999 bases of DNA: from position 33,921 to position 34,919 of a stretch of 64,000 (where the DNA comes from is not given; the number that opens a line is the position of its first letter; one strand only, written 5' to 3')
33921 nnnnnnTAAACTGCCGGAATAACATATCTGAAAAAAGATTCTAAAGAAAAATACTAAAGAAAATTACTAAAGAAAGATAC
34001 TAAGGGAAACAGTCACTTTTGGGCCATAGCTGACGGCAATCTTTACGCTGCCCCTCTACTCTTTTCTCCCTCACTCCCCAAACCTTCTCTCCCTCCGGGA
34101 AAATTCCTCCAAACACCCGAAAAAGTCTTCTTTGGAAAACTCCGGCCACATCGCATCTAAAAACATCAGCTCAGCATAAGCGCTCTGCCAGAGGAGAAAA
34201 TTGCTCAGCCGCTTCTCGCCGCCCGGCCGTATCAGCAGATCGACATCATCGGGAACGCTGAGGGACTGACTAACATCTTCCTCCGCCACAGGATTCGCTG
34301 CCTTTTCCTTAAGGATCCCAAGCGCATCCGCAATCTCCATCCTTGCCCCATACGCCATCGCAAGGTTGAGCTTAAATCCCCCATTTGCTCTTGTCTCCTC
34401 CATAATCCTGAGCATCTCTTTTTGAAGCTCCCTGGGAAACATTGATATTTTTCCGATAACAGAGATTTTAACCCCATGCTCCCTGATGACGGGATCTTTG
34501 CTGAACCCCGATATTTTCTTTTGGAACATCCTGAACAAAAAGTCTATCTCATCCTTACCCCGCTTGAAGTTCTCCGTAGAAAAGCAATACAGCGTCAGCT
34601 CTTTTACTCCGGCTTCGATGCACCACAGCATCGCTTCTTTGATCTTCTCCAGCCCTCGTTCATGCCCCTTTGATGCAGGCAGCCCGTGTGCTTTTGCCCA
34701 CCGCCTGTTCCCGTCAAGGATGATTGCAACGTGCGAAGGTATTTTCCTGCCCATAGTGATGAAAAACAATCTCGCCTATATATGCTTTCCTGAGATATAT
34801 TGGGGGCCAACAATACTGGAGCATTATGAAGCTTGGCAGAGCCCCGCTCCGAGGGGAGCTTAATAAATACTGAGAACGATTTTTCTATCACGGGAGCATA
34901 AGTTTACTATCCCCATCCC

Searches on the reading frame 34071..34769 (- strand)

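Call 30: search_protein_families(library=pfam, proteins=[window:34071-34769:-], max_evalue=0.001)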
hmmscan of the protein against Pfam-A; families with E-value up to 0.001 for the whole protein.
window:34071-34769:- (232 aa): 1 family
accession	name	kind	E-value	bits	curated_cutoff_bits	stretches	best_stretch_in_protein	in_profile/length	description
PF01255.24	Prenyltransf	-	8.6e-74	248.2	27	1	17-231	1-219/219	Putative undecaprenyl diphosphate synthase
